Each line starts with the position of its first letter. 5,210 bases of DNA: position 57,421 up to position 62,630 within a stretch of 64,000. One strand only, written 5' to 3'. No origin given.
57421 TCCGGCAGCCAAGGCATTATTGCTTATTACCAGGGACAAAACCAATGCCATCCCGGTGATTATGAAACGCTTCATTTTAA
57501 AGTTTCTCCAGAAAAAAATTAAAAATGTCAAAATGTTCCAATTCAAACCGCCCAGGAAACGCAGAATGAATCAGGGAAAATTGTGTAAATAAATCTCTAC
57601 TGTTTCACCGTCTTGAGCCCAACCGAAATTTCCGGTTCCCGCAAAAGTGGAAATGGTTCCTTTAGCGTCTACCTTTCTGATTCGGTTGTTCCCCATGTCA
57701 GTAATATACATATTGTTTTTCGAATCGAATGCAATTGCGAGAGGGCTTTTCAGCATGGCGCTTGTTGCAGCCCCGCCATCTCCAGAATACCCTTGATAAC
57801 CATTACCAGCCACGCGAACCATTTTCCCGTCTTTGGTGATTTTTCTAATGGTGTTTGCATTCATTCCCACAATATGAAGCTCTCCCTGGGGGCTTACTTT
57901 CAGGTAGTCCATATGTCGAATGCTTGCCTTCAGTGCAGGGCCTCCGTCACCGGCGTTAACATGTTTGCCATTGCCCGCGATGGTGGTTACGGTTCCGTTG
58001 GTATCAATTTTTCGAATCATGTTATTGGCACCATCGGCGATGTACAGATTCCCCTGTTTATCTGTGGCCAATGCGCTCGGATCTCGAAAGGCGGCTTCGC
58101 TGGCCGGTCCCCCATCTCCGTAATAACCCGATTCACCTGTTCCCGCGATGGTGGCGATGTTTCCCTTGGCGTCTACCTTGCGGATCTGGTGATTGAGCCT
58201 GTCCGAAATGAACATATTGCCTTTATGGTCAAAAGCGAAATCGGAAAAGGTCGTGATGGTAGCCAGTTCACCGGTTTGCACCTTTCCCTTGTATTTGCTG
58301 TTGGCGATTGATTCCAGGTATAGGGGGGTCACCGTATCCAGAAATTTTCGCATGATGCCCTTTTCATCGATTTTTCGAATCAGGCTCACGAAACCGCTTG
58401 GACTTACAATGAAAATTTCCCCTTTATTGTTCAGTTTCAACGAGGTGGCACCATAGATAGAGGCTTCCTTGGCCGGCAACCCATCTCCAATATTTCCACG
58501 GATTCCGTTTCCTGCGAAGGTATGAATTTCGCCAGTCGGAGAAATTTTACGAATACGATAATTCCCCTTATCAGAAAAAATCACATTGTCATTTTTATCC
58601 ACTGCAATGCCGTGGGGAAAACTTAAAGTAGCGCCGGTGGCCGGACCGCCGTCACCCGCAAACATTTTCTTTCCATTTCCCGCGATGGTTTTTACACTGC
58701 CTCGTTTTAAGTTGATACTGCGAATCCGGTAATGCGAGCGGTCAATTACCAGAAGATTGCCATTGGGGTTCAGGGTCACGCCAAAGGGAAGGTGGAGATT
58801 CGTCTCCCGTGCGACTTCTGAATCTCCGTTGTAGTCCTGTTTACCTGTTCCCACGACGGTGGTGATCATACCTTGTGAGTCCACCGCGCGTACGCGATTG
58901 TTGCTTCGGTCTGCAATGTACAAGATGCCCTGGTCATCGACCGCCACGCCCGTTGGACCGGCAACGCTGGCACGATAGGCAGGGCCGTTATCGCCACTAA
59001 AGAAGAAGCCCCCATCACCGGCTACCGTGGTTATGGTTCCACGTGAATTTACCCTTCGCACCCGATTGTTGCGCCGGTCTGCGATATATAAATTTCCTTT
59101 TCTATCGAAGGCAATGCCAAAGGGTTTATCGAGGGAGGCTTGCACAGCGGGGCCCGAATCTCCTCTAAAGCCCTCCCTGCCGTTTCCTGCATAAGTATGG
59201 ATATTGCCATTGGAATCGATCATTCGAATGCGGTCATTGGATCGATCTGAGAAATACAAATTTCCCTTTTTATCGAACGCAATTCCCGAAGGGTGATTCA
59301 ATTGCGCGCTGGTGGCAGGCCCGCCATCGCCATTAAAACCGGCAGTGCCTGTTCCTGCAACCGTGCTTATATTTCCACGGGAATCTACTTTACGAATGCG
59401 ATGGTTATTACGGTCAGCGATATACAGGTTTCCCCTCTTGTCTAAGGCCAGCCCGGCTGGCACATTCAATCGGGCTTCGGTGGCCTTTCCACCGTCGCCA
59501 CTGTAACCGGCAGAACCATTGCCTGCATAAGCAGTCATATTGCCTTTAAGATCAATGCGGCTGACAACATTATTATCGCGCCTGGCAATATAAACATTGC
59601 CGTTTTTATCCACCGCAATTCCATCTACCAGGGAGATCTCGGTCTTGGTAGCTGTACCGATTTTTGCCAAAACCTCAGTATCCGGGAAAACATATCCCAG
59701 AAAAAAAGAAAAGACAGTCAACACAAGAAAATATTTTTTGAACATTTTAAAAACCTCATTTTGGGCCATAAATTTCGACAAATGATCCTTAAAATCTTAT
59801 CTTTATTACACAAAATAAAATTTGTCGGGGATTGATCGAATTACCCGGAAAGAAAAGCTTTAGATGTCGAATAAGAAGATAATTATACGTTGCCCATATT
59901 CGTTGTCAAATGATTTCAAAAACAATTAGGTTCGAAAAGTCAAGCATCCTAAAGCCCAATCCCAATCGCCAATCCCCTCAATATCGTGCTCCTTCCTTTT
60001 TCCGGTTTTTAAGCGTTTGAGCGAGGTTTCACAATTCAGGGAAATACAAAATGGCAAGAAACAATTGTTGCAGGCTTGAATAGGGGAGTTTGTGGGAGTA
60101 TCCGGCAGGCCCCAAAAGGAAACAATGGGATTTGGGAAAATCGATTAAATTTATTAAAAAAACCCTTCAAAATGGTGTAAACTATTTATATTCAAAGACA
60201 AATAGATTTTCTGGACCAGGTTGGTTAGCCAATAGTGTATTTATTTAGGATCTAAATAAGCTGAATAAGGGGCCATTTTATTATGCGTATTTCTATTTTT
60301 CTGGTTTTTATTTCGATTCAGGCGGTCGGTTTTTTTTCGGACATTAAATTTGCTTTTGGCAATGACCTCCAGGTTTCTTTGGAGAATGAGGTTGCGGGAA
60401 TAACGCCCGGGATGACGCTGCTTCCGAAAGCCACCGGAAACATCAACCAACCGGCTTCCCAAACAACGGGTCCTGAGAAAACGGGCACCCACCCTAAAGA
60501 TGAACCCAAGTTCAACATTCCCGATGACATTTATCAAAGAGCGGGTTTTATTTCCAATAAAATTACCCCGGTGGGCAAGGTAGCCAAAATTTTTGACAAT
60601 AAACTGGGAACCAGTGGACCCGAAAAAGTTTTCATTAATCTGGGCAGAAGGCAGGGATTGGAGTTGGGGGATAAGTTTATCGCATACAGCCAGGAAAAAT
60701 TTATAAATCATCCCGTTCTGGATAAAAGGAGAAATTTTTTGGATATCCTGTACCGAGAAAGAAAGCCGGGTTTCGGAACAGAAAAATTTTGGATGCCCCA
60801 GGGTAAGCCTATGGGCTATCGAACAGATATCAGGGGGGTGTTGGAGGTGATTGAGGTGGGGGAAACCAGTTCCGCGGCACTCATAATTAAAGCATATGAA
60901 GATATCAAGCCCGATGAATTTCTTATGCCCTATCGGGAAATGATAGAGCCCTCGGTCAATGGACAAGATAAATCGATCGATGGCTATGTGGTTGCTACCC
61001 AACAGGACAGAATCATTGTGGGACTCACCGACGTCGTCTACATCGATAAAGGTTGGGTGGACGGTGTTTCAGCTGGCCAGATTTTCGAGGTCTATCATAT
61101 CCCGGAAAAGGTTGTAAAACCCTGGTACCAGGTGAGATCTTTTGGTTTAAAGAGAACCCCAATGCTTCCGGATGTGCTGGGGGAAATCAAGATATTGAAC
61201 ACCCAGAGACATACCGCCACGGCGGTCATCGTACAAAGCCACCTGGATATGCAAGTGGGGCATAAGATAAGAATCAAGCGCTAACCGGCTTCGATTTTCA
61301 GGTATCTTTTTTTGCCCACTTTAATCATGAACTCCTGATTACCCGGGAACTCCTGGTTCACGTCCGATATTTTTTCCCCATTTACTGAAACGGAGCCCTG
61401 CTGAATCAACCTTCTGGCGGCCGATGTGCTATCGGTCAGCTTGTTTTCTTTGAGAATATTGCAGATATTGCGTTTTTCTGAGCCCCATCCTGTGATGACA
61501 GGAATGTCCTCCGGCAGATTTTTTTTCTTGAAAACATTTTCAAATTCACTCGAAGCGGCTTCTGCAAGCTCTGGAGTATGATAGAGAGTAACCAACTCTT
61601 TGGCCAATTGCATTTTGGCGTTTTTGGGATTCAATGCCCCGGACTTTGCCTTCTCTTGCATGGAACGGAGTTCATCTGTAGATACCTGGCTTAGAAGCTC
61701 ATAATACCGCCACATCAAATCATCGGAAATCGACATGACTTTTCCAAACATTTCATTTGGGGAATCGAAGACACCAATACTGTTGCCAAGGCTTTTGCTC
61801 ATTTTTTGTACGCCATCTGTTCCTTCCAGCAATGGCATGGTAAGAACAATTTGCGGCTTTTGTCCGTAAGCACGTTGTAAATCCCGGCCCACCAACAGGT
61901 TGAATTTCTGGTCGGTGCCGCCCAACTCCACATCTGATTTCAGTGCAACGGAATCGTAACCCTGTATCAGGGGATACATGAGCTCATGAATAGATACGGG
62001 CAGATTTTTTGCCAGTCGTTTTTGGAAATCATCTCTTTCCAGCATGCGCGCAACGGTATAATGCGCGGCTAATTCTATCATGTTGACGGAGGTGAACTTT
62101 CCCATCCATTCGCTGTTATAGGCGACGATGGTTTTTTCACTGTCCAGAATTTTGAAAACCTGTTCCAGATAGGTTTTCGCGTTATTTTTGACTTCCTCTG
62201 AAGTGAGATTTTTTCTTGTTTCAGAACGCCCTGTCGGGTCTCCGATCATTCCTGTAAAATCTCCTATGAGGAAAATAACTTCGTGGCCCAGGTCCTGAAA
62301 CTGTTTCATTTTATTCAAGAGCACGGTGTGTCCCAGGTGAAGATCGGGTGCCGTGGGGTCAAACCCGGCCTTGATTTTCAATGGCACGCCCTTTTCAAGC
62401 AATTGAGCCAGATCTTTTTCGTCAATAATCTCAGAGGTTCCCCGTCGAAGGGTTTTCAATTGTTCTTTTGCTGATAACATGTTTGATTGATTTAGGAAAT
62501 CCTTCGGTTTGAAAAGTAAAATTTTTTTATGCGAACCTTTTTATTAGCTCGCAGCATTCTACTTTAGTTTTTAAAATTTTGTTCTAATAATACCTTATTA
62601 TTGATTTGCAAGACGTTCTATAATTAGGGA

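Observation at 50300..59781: Uncharacterised multihaem cytochrome cluster with an NHL propeller, an Hpt protein and no recognisable membrane or porin partner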

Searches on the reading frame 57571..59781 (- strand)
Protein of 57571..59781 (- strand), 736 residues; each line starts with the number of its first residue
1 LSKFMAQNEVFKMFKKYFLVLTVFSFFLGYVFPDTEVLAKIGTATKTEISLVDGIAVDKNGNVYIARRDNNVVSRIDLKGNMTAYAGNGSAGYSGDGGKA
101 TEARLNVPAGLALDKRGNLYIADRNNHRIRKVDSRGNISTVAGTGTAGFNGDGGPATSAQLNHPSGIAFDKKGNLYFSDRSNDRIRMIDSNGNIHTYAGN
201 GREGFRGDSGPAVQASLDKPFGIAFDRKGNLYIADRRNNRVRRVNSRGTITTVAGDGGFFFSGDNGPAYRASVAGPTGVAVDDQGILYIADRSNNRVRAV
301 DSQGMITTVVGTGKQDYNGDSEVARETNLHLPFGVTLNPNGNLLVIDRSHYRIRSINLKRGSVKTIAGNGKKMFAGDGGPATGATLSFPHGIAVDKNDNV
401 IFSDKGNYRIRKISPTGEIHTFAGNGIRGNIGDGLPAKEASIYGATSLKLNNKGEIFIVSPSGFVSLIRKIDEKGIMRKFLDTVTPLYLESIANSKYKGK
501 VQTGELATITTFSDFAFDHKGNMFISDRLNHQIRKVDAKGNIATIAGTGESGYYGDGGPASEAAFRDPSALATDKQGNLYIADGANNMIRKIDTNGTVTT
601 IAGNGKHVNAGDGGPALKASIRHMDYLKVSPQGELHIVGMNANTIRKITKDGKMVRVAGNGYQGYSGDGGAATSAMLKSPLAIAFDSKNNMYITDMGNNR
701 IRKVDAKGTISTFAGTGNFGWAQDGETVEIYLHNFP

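Call 6: search_protein_families(library=pfam, proteins=[window:57571-59781:-], max_evalue=0.01)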
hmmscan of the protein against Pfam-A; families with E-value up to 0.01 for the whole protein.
window:57571-59781:- (736 aa): 13 families
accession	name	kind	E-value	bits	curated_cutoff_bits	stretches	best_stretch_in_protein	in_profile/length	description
PF25021.1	TEN_NHL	-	5.3e-80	269.5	27.1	8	93-144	129-178/357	Teneurin NHL domain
PF01436.27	NHL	-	1e-49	164.6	20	4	105-131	1-27/28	NHL repeat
PF24684.1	Vgb_lyase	-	1.1e-23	84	50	2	53-199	16-134/290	Virginiamycin B lyase family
PF08450.18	SGL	-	4.6e-20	72.7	26.3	2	113-252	93-218/246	SMP-30/Gluconolactonase/LRE-like region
PF06739.17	SBBP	-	3.4e-19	68.9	20.5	0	217-234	12-29/38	Beta-propeller repeat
PF13449.12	Phytase-like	-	4.3e-14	53.5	27.6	0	222-317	8-110/284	Esterase-like activity of phytase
PF22701.2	Mala_s_1-like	-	1.6e-11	44.8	27.5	1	166-368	3-168/195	Mal s 1 allergenic protein-like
PF07494.17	Reg_prop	-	1.3e-10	40.6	20.4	0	570-582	9-21/24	Two component regulator propeller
PF06977.17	SdiA-regulated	-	1.3e-09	38.1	21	0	213-234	218-239/249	SdiA-regulated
PF20067.5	SSL_N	-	4e-08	33.4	18.9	0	166-180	25-39/46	Strictosidine synthase-like, N-terminal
PF05787.19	PhoX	-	7.3e-08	32.4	24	0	47-144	370-470/515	Alkaline phosphatase PhoX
PF23500.1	DUF7133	-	0.002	18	27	0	560-586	21-47/385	Domain of unknown function (DUF7133)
PF00058.23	Ldl_recept_b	-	0.0069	17.3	21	0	173-192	1-21/42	Low-density lipoprotein receptor repeat class B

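Call 7: search_protein_families(library=ncbifam, proteins=[window:57571-59781:-], max_evalue=0.01)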
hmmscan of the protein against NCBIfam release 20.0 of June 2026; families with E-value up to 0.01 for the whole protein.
window:57571-59781:- (736 aa): 10 families
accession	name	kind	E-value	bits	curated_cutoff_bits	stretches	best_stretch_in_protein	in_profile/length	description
NF035926.1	scyF_NHL_VPEP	equivalog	2.9e-45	155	350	3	47-337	39-309/376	scytonemin biosynthesis PEP-CTERM protein ScyF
NF033206.1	ScyE_fam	subfamily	1.9e-25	90.1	80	3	215-301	5-100/333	ScyD/ScyE family protein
NF047494.1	Lepto_SBBP_lipo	equivalog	3.5e-15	55.6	400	2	52-176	131-260/466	SBBP repeat beta-propeller lipoprotein, LipL53 family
NF047780.1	LIC12708_fam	subfamily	1e-13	50.9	150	0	59-137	65-151/391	LIC_12708 family protein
NF000022.1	stregra_B_VgbA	exception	1.8e-10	40.4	600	0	630-713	107-176/299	streptogramin B lyase Vgb(A)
TIGR02604.1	Piru_Ver_Nterm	subfamily_domain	1.3e-08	34.6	122.2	0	100-131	8-39/367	PVC-type heme-binding CxxCH protein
TIGR03632.1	uS11_bact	equivalog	2.1e-07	31.4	154.5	0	59-96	8-46/117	30S ribosomal protein S11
NF052228.1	T9SS_PorZ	equivalog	3.8e-06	25.6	260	0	158-197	427-468/757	type IX secretion system anionic LPS delivery protein PorZ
NF003698.1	PRK05309.1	equivalog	0.00018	21.9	111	0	59-96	9-47/120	30S ribosomal protein S11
TIGR03606.1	non_repeat_PQQ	subfamily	0.0047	15.8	434.55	0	326-366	26-66/454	glucose/sorbosone family PQQ-dependent dehydrogenase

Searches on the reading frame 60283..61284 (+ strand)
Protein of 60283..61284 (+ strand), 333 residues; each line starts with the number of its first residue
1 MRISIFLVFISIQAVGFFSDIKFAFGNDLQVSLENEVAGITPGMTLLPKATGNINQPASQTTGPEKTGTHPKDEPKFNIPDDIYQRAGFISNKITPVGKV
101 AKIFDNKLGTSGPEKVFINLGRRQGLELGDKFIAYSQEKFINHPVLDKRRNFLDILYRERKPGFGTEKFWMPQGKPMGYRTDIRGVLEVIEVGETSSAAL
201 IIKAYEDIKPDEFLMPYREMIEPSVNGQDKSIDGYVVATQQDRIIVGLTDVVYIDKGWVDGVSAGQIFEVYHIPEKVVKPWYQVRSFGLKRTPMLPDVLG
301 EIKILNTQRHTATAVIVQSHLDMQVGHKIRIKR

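Call 8: search_protein_families(library=pfam, proteins=[window:60283-61284:+], max_evalue=0.001)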
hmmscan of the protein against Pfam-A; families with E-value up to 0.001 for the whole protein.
window:60283-61284:+ (333 aa): 1 family
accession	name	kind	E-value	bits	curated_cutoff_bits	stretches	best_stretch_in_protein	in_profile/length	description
PF16538.11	FlgT_C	-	1e-07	32.7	27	0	114-143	2-31/77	Flagellar assembly protein T, C-terminal domain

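Call 91: search_protein_families(library=pfam, proteins=[window:60283-61284:+], max_evalue=0.5)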
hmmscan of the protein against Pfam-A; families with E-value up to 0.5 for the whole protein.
window:60283-61284:+ (333 aa): 1 family
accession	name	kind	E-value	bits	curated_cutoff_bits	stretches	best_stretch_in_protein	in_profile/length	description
PF16538.11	FlgT_C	-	1e-07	32.7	27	1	114-143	2-31/77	Flagellar assembly protein T, C-terminal domain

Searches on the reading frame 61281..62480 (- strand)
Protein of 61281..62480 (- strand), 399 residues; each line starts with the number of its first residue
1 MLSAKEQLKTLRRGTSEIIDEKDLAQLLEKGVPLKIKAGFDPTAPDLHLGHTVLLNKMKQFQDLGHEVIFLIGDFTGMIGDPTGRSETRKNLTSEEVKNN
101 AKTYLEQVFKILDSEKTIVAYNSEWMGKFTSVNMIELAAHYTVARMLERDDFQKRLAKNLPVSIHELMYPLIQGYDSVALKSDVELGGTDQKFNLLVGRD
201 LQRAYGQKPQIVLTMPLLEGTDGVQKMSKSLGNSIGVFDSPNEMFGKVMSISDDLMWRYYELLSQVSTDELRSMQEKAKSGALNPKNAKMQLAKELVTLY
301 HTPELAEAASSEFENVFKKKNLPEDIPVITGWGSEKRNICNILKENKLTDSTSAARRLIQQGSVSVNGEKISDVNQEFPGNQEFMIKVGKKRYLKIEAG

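Call 8: search_protein_families(library=pfam, proteins=[window:61281-62480:-], max_evalue=0.001)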
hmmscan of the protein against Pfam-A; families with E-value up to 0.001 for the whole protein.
window:61281-62480:- (399 aa): 4 families
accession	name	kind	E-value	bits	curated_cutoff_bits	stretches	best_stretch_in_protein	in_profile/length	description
PF00579.31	tRNA-synt_1b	-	9.2e-83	278.4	21.1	1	32-318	4-292/292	tRNA synthetases class I (W and Y)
PF22421.1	SYY_C-terminal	-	2.7e-10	40.4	27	1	324-394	7-81/83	Tyrosine--tRNA ligase SYY-like C-terminal domain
PF01479.30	S4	-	4e-06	26.9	22.8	1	346-378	10-42/48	S4 domain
PF13275.11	S4_2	-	0.00086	19.6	24.6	0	339-370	10-41/65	S4 domain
